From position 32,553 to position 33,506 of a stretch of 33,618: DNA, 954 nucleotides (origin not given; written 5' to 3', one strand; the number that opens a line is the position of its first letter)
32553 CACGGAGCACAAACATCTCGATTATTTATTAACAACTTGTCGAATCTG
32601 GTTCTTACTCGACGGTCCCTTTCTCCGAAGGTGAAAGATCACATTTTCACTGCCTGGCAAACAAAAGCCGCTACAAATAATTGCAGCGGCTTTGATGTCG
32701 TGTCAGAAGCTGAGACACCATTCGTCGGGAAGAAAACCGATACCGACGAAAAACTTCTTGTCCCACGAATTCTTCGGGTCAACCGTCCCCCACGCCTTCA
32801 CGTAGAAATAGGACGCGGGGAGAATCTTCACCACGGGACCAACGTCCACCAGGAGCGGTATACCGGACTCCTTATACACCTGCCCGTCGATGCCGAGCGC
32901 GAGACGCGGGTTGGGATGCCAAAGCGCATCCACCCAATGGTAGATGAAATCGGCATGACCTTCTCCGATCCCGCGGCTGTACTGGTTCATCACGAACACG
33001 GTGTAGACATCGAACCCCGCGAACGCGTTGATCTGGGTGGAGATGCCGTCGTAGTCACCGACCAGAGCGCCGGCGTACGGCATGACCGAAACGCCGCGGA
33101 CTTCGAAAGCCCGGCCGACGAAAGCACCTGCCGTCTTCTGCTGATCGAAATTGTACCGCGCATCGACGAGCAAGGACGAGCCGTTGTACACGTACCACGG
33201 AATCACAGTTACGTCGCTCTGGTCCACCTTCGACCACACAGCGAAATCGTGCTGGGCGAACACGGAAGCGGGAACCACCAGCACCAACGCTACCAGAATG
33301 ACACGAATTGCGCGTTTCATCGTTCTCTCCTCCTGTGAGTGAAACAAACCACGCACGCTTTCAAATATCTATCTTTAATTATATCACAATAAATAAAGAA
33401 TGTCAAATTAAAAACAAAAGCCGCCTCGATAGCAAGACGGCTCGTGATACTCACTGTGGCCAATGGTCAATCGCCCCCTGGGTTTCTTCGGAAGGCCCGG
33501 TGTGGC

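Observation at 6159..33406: Two gene populations: dispersed GC-rich, Shine-Dalgarno-led, self-contained cassettes inside an SD-poor genome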

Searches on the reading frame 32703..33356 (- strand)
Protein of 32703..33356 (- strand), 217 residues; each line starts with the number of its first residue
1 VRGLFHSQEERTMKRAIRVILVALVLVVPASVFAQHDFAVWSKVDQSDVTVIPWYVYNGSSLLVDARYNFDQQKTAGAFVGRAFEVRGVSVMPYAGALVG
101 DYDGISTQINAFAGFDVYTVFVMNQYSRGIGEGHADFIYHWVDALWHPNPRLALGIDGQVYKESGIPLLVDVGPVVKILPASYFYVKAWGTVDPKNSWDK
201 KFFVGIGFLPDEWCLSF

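Call 8: search_protein_families(library=pfam, proteins=[window:32703-33356:-], max_evalue=0.01)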
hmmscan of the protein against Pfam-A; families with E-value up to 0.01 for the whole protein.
window:32703-33356:- (217 aa): 0 families

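Call 23: find_homologous_proteins(query=window:32703-33320:-, max_evalue=0.01)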
Query window:32703-33320:- (205 aa): 3 proteins with E <= 0.01 among 397 candidates.
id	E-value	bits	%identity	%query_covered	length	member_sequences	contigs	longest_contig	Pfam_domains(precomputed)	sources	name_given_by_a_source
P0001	1.3e-134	464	100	100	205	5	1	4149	-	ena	-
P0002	1.9e-75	271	57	100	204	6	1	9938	-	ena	-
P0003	8.9e-29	119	40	82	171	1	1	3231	-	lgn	-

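Call 24: find_encoding_contigs(protein=P0002, flank=10000, max_places=5)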
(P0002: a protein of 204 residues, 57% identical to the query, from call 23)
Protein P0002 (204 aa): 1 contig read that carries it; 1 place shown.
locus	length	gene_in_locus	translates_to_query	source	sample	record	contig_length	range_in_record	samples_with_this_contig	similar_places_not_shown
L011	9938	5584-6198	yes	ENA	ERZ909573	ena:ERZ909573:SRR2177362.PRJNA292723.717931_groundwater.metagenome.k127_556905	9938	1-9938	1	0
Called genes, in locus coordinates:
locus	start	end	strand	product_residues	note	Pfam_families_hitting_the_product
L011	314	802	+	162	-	-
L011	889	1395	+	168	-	PF07610:DUF1573 (weak)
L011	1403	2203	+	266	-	-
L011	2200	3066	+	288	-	-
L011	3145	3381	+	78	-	PF09851:SHOCT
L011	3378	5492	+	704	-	PF19335:HMBD, PF00122:E1-E2_ATPase, PF00702:Hydrolase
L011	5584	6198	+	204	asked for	-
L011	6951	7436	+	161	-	-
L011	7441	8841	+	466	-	-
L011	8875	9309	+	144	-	PF27154:ORF11_beta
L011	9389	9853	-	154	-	-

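Call 25: find_encoding_contigs(protein=P0003, flank=10000, max_places=5)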
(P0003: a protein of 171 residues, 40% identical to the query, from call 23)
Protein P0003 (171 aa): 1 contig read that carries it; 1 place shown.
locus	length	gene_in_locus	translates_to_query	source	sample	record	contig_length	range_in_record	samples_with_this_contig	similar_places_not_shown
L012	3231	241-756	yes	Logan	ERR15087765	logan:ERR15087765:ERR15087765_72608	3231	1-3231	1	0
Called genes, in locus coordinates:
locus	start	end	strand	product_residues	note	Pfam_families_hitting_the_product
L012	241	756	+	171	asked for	-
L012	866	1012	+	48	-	-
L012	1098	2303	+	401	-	PF00579:tRNA-synt_1b, PF22421:SYY_C-terminal (weak), PF01479:S4 (weak)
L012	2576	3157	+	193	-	-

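Call 51: search_protein_families(library=phrogs, proteins=[window:32703-33320:-], max_evalue=0.1)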
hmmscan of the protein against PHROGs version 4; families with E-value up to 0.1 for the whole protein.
window:32703-33320:- (205 aa): 0 families

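Call 52: search_protein_families(library=padloc, proteins=[window:32703-33320:-], max_evalue=0.1)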
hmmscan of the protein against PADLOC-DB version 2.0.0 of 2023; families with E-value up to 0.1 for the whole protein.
window:32703-33320:- (205 aa): 0 families

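Call 53: search_protein_families(library=ncbifam, proteins=[window:32703-33320:-], max_evalue=0.1)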
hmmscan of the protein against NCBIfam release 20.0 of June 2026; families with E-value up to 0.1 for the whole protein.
window:32703-33320:- (205 aa): 1 family
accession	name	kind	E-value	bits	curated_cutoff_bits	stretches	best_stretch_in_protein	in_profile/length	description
NF038278.1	strep_PBP2B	exception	0.051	12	975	1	84-139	499-554/678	penicillin-binding protein PBP2B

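Call 61: predict_structure(alignment_id=A2)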
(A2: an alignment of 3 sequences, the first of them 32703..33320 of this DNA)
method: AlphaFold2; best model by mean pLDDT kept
length: 205 residues; sequences in the alignment: 3
mean_pLDDT: 72.2   pTM: 0.68
mean pLDDT of the five models: 72.2, 69.9, 60.5, 59.7, 33.7
residues with pLDDT >= 90: 15; 70-90: 110; 50-70: 48; < 50: 32
segments of 3 or more residues with pLDDT < 50: 1-7, 9-24, 199-205
pLDDT, mean of each block of 10 residues (from residue 1): 42 39 53 62 64 64 77 85 84 88 86 89 86 88 88 82 83 77 60 64 36
secondary structure, 60 per line:
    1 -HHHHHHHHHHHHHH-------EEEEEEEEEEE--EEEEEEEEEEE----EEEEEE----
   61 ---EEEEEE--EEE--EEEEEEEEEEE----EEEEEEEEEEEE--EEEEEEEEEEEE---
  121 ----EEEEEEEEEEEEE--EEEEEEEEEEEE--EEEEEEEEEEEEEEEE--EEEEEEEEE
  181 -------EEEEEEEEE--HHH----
elements in order: H2-15 E23-33 E36-46 E51-56 E64-69 E72-74 E77-87 E92-103 E106-117 E125-137 E140-151 E154-169 E172-180 E188-196

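Call 65: fold_search(model_id=the predicted structure, library=pdb)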
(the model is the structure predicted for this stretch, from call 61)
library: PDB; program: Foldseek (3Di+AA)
matches with E <= 10: 1091; with E <= 0.001: 32
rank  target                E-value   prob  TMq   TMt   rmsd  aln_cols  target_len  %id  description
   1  4pr7_A                7.4e-05  1.00  0.62  0.72   3.8       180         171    7  KdgM porin in complex with disordered oligogalacturonate (released 2014-06-11)
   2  4fqe                  8.1e-05  1.00  0.60  0.70   4.0       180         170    7  KdgM porin (released 2013-06-26)
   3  5o65_A                8.1e-05  1.00  0.61  0.46   8.2       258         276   10  Crystal Structure of the Pseudomonas functional amyloid secretion protein FapF (released 2017-08-23)
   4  5o68_L                8.5e-05  1.00  0.65  0.53   7.9       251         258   11  Crystal Structure of the Pseudomonas functional amyloid secretion protein FapF - R157A mutant (released 2017-08-23)
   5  4e1s                  1.0e-04  1.00  0.57  0.50   6.0       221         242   11  X-ray crystal structure of the transmembrane beta-domain from intimin from EHEC strain O157:H7 (released 2012-06-13)
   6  2wjq                  1.6e-04  1.00  0.64  0.64   4.4       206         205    7  NanC porin structure in hexagonal crystal form. (released 2009-10-13)
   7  5o68_G                1.6e-04  1.00  0.63  0.49   6.7       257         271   10  Crystal Structure of the Pseudomonas functional amyloid secretion protein FapF - R157A mutant (released 2017-08-23)
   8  5o68_J                1.9e-04  1.00  0.61  0.48   7.5       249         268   10  Crystal Structure of the Pseudomonas functional amyloid secretion protein FapF - R157A mutant (released 2017-08-23)
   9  5o65_B                2.2e-04  1.00  0.59  0.42  10.0       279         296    9  Crystal Structure of the Pseudomonas functional amyloid secretion protein FapF (released 2017-08-23)
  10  5o68_D                2.5e-04  1.00  0.61  0.48   7.6       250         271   10  Crystal Structure of the Pseudomonas functional amyloid secretion protein FapF - R157A mutant (released 2017-08-23)
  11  6ehc_A                2.5e-04  1.00  0.43  0.31   8.7       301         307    7  OmpUdeltaN (N-terminus deletion mutant of OmpU), outer membrane protein of Vibrio cholerae (released 2018-04-25)
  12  5o68_H                2.9e-04  1.00  0.63  0.49   6.2       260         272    9  Crystal Structure of the Pseudomonas functional amyloid secretion protein FapF - R157A mutant (released 2017-08-23)
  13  2wjr                  3.2e-04  1.00  0.62  0.62   4.7       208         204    8  NanC porin structure in rhombohedral crystal form. (released 2009-10-13)
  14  5o68_K                3.4e-04  1.00  0.64  0.50   7.0       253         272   10  Crystal Structure of the Pseudomonas functional amyloid secretion protein FapF - R157A mutant (released 2017-08-23)
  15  5o65_C                3.4e-04  1.00  0.60  0.46   9.4       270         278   10  Crystal Structure of the Pseudomonas functional amyloid secretion protein FapF (released 2017-08-23)
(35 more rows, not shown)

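Call 70: find_related_loci(query=window:32703-33320:-, collection=viral_contigs, flank=5000)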
Query window:32703-33320:- (205 aa) in viral_contigs; peptide patterns used: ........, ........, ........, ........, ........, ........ (x = any residue, [..] = any of these).
No stretch of DNA in the collection matches any of the patterns.
